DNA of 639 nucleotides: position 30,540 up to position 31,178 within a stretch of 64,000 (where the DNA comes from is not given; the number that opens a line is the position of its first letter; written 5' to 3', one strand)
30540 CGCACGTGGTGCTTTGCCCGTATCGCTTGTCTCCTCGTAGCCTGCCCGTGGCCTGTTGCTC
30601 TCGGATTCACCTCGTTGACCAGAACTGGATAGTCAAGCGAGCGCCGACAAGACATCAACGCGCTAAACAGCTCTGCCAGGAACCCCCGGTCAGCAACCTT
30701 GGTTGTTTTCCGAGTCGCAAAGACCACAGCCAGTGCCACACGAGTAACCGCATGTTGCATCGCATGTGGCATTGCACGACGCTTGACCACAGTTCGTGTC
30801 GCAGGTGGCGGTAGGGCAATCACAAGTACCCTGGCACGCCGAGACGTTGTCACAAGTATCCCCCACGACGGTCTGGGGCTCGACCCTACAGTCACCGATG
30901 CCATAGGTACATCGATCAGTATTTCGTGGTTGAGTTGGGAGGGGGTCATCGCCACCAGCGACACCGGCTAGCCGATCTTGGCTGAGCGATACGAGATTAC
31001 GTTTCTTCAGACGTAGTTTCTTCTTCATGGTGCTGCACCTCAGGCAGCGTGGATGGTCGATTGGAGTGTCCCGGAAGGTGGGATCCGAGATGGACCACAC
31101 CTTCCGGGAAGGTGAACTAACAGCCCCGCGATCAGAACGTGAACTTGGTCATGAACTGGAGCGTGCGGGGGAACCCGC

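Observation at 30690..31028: Giant Cys/Thr-rich LanA core behind a textbook double-glycine leader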

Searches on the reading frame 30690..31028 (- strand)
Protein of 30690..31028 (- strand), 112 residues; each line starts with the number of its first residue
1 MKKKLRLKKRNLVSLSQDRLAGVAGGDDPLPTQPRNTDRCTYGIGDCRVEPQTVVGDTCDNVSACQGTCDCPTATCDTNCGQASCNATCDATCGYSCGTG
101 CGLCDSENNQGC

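Call 7: search_protein_families(library=pfam, proteins=[window:30690-31028:-], max_evalue=0.01)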
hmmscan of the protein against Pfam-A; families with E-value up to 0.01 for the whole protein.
window:30690-31028:- (112 aa): 0 families

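Call 8: search_protein_families(library=ncbifam, proteins=[window:30690-31028:-], max_evalue=0.01)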
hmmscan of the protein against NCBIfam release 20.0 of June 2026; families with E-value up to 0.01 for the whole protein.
window:30690-31028:- (112 aa): 2 families
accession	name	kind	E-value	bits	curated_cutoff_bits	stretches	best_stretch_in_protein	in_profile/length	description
NF038153.1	lant_leader_L1a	domain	0.0029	17.7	22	1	1-26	1-32/32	class I lanthipeptide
NF038158.1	lant_leader_L1b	domain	0.0036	17.4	27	1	3-26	5-28/28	class I lanthipeptide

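Call 9: find_homologous_proteins(query=window:30690-31028:-, max_evalue=0.01)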
Query window:30690-31028:-: no candidate shares three 5-residue words with the query. No homologue found.

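Call 10: find_encoding_contigs(protein=window:30690-31028:-, flank=10000)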
Protein window:30690-31028:- (112 aa): no gene with exactly this product is on record in the collection.

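Call 19: search_protein_representatives(protein=window:30690-31028:-)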
Query: 112 residues. Proteins with E-value up to 0.001 (for the whole library): 1; up to 1e-10: 0; up to 1e-30: 0. The best 1 are listed.
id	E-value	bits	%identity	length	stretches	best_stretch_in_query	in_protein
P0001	5.2e-05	39.5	46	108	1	1-112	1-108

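Call 22: find_encoding_contigs(protein=P0001, flank=10000)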
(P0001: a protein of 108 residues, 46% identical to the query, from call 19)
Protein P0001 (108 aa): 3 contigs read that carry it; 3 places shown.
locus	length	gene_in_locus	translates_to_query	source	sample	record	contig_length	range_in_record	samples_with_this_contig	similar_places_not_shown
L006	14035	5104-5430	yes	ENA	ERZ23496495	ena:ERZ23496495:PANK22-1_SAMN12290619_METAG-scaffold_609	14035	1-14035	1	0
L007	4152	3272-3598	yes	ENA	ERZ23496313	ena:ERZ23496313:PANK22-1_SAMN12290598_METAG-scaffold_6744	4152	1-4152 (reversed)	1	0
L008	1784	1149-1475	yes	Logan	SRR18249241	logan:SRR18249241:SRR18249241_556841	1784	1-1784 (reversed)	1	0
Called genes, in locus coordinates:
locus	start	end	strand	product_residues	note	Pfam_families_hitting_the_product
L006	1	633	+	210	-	?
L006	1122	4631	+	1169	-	PF13620:CarboxypepD_reg, PF17210:SdrD_B (weak), PF22904:NOMO1-like_2nd (weak), PF25183:OMP_b-brl_4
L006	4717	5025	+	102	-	-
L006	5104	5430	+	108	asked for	-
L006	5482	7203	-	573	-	PF22113:Mtrc-MtrF_II-IV_dom (faint), PF07719:TPR_2 (faint), PF09699:Paired_CXXCH_1 (faint), PF14522:Cytochrome_C7 (faint), PF14537:Cytochrom_c3_2 (faint), PF13428:TPR_14 (faint), PF13432:TPR_16 (weak), PF14559:TPR_19 (weak), +2 more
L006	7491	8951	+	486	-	PF05139:Erythro_esteras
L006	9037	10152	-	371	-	PF13191:AAA_16, PF13401:AAA_22 (faint)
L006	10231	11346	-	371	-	PF13191:AAA_16 (weak), PF13401:AAA_22 (weak)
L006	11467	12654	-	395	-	PF13191:AAA_16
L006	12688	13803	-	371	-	PF13191:AAA_16, PF13401:AAA_22 (weak)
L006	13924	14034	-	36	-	?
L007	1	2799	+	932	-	?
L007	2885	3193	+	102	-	-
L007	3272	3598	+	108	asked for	-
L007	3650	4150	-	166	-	?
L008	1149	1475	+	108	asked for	-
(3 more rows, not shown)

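Call 38: find_homologous_proteins(query=A2, max_evalue=0.001)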
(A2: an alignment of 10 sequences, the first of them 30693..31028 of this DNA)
Query A2 (10 sequences) (112 aa, profile of the alignment): 81 proteins with E <= 0.001 among 411 candidates.
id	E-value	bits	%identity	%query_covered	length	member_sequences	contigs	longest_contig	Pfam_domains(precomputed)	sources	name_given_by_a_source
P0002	1.7e-21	94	38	87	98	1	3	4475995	-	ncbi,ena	-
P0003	2.4e-20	90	39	76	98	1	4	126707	-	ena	-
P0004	7.5e-19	86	31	96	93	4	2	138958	-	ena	-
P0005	1.2e-17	82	41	20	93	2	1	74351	-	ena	-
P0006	1.7e-17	81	47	15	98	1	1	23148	-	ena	-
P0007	8.4e-17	79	50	20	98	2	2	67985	-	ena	-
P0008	1.0e-16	79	41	20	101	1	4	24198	-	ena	-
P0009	1.8e-16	78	25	99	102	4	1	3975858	-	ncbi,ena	-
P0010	3.5e-16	77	26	88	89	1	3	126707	-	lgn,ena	-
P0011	7.5e-16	76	30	93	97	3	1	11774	-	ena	-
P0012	2.3e-15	74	25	88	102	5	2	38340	-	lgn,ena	-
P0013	1.0e-14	72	48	21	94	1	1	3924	PF27846.1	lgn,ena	-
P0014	3.2e-14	71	32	54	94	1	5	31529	-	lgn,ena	-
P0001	3.3e-14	71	39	100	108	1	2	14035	-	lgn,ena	-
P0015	6.4e-14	70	45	20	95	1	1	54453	PF27846.1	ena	-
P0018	1.7e-13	68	50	20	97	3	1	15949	PF27846.1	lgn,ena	-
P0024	3.8e-13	67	29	96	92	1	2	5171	-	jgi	-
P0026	5.9e-13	67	-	-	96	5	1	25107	PF27846.1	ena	-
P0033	1.4e-11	62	36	47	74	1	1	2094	-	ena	-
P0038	4.1e-11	61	45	100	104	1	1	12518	-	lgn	-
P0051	3.8e-10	58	43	21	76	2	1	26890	-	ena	-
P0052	3.9e-10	58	35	76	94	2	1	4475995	-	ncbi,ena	-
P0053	8.3e-10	57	64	10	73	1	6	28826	-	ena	-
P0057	1.3e-9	56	31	87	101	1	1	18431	-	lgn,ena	-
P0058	1.7e-9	56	34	69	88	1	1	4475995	-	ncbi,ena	-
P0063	3.2e-9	55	39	76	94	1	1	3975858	-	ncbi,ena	-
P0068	2.4e-8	52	30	21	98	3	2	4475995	-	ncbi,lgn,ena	-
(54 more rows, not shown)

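Call 39: search_protein_families(library=ncbifam, alignment_id=A2, max_evalue=0.1)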
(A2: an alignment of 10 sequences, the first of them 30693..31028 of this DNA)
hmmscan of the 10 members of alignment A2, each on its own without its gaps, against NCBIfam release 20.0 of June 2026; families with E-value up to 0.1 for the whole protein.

A. member 1, window:30693-31028:- (112 aa): 2 families
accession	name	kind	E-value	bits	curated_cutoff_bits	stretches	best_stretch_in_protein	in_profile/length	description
NF038153.1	lant_leader_L1a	domain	0.0029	17.7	22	1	1-26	1-32/32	class I lanthipeptide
NF038158.1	lant_leader_L1b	domain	0.0036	17.4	27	1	3-26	5-28/28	class I lanthipeptide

B. families by the number of members that match (of 10 scanned): 2 families
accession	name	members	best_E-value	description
NF038153.1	lant_leader_L1a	8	2.8e-07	class I lanthipeptide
NF038158.1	lant_leader_L1b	2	0.0036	class I lanthipeptide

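Call 41: search_protein_families(library=pfam, proteins=[P0013, P0015, P0018, P0026, P0038, P0002, window:30693-31028:-], max_evalue=1)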
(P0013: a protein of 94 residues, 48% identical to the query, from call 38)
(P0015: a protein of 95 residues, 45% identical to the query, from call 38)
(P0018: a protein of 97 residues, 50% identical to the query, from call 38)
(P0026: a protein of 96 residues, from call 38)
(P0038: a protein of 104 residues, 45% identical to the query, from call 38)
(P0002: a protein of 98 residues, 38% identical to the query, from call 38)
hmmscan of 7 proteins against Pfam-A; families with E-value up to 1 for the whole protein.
P0013 (94 aa): 0 families

P0015 (95 aa): 0 families

P0018 (97 aa): 0 families

P0026 (96 aa): 0 families

P0038 (104 aa): 0 families

P0002 (98 aa): 0 families

window:30693-31028:- (112 aa): 0 families

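Call 51: find_encoding_contigs(protein=P0038, flank=10000, max_places=4)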
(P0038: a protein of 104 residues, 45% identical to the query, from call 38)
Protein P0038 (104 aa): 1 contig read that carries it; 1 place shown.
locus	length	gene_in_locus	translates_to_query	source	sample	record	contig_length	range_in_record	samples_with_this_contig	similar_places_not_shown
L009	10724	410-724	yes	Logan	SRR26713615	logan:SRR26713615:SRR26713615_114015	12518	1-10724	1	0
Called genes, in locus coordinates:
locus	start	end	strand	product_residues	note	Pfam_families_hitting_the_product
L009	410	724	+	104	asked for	-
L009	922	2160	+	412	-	PF05147:LANC_like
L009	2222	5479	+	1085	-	PF04738:Lant_dehydr_N, PF14028:Lant_dehydr_C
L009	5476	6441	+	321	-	-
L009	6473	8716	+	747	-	PF03412:Peptidase_C39, PF00664:ABC_membrane, PF00005:ABC_tran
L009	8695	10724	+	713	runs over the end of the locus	-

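Call 52: find_encoding_contigs(protein=P0057, flank=10000, max_places=4)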
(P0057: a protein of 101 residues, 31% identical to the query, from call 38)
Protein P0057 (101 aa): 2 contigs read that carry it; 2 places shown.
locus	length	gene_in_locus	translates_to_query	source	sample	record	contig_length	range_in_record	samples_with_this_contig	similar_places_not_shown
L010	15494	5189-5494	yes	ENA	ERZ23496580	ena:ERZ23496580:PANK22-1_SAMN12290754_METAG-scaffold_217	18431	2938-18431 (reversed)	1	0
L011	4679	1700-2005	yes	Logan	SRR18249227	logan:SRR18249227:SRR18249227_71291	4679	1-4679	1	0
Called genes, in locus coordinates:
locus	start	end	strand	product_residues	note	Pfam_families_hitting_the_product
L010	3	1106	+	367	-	?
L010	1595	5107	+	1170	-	PF13620:CarboxypepD_reg, PF17210:SdrD_B (weak), PF22904:NOMO1-like_2nd (faint), PF25183:OMP_b-brl_4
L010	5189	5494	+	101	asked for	-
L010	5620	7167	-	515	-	PF14522:Cytochrome_C7 (faint), PF14537:Cytochrom_c3_2 (faint), PF22113:Mtrc-MtrF_II-IV_dom (faint), PF09699:Paired_CXXCH_1 (faint), PF13428:TPR_14 (faint), PF13432:TPR_16 (weak), PF14559:TPR_19, PF00515:TPR_1 (weak), +4 more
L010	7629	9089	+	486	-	PF05139:Erythro_esteras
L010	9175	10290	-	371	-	PF13191:AAA_16, PF25201:nSTAND6 (faint), PF13401:AAA_22 (weak)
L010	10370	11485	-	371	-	PF13191:AAA_16 (weak), PF13401:AAA_22 (weak)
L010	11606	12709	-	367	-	PF13191:AAA_16, PF13401:AAA_22 (weak)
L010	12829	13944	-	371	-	PF13191:AAA_16, PF13401:AAA_22 (weak)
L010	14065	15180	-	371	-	PF13191:AAA_16 (weak)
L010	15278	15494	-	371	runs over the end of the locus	PF13191:AAA_16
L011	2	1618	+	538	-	?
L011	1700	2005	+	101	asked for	-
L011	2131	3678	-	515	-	PF14522:Cytochrome_C7 (faint), PF14537:Cytochrom_c3_2 (faint), PF22113:Mtrc-MtrF_II-IV_dom (faint), PF09699:Paired_CXXCH_1 (faint), PF13428:TPR_14 (faint), PF13432:TPR_16 (weak), PF14559:TPR_19, PF00515:TPR_1 (weak), +4 more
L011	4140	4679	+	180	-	?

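Call 53: find_encoding_contigs(protein=P0002, flank=10000, max_places=2)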
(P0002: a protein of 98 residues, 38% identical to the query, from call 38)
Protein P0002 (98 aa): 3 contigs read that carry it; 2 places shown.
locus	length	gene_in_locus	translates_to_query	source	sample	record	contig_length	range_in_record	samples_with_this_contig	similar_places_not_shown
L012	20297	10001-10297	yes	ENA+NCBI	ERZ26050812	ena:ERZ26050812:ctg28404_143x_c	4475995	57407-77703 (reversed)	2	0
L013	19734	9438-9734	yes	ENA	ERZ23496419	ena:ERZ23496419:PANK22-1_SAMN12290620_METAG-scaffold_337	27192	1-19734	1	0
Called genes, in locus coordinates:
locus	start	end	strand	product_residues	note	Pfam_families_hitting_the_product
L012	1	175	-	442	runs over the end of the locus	PF07804:HipA_C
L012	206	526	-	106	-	PF13560:HTH_31 (weak)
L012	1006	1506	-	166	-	PF05139:Erythro_esteras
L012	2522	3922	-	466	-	PF05139:Erythro_esteras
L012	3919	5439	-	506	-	PF05139:Erythro_esteras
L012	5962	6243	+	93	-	-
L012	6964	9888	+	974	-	PF13620:CarboxypepD_reg, PF13715:CarbopepD_reg_2 (weak), PF17210:SdrD_B (weak), PF25183:OMP_b-brl_4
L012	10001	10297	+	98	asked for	-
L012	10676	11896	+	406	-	PF05147:LANC_like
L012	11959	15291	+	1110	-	PF04738:Lant_dehydr_N, PF14028:Lant_dehydr_C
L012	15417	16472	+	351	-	PF25973:BSH_CzcB (faint)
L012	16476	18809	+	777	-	PF03412:Peptidase_C39, PF00664:ABC_membrane, PF00005:ABC_tran, PF02463:SMC_N (faint)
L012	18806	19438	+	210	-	-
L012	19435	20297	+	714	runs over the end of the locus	PF25919:BSH_CusB (faint), PF25973:BSH_CzcB (weak)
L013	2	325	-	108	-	?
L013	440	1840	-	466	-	PF05139:Erythro_esteras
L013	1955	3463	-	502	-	PF05139:Erythro_esteras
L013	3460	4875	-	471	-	PF05139:Erythro_esteras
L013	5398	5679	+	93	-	-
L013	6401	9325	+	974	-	PF13620:CarboxypepD_reg, PF13715:CarbopepD_reg_2 (weak), PF17210:SdrD_B (weak), PF25183:OMP_b-brl_4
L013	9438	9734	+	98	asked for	-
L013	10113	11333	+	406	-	PF05147:LANC_like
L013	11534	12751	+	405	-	PF05147:LANC_like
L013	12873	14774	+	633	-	-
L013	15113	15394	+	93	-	-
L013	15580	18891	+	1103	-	PF04738:Lant_dehydr_N, PF14028:Lant_dehydr_C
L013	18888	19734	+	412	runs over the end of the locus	-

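Call 54: find_encoding_contigs(protein=P0052, flank=10000, max_places=2)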
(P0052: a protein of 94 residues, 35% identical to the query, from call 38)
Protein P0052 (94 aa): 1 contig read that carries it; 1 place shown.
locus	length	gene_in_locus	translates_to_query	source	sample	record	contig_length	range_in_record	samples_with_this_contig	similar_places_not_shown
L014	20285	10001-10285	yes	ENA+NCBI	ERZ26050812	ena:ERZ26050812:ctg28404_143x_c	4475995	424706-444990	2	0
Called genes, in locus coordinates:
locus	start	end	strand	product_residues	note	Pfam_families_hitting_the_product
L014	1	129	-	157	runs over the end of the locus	-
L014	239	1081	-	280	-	-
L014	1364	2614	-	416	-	PF07719:TPR_2 (faint), PF13181:TPR_8 (faint), PF13424:TPR_12 (faint), PF13428:TPR_14 (faint), PF13431:TPR_17 (faint), PF14561:TPR_20 (faint), PF13432:TPR_16, PF14559:TPR_19, +2 more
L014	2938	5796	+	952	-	PF13620:CarboxypepD_reg, PF13715:CarbopepD_reg_2 (faint), PF25183:OMP_b-brl_4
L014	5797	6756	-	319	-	-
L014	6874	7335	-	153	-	PF13428:TPR_14 (faint), PF14559:TPR_19 (faint)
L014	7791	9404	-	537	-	PF01839:FG-GAP (faint), PF13517:FG-GAP_3, PF07593:UnbV_ASPIC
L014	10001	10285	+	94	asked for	-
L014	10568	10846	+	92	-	-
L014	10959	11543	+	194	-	PF13640:2OG-FeII_Oxy_3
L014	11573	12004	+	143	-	PF03091:CutA1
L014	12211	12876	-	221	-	PF07929:PRiA4_ORF3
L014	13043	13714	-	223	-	PF07929:PRiA4_ORF3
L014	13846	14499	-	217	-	PF07929:PRiA4_ORF3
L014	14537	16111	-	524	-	PF12704:MacB_PCD, PF02687:FtsX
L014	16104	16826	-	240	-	PF00005:ABC_tran, PF13304:AAA_21 (faint)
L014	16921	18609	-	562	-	PF01546:Peptidase_M20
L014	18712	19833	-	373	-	PF01515:PTA_PTB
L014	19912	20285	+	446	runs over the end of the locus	-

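Call 66: list_cluster_members(proteins=[P0002, P0009, P0052, P0058, P0063, P0068, P0013, P0024])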
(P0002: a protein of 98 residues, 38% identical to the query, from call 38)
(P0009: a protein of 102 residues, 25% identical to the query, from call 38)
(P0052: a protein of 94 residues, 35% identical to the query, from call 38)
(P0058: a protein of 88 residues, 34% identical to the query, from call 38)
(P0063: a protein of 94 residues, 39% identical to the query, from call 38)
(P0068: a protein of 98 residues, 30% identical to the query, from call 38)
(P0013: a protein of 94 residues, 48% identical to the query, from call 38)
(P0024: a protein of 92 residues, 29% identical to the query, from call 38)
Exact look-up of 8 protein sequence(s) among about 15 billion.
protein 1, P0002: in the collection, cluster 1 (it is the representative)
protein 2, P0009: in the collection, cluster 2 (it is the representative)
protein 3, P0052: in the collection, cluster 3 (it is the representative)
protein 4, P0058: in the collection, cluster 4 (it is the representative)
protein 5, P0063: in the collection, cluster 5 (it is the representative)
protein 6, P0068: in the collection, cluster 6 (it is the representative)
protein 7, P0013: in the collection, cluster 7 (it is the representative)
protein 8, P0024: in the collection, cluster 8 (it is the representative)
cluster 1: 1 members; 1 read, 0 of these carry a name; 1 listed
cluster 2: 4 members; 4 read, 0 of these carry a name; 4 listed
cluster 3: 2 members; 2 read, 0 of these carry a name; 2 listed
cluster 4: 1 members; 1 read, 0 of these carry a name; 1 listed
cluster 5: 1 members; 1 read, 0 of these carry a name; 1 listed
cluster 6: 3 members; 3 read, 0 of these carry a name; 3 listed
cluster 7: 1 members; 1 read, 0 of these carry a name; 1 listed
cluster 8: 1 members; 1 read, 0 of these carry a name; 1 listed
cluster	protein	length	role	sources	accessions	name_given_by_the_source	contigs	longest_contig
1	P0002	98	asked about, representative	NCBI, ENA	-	-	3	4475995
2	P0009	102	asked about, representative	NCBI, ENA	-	-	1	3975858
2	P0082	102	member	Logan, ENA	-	-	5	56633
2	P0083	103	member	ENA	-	-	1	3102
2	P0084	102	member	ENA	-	-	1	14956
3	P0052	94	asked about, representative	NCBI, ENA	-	-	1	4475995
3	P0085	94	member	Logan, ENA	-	-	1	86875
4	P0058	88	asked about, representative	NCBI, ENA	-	-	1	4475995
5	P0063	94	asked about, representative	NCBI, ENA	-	-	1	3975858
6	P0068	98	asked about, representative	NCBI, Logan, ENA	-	-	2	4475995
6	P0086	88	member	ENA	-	-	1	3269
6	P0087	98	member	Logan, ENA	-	-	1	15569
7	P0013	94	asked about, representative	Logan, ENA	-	-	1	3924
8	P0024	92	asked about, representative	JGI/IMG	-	-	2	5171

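Call 71: search_solved_structures(query=window:30693-31028:-, max_evalue=10, show_alignments=2)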
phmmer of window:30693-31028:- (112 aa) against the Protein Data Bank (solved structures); distinct sequences matched with E-value up to 10: 0.
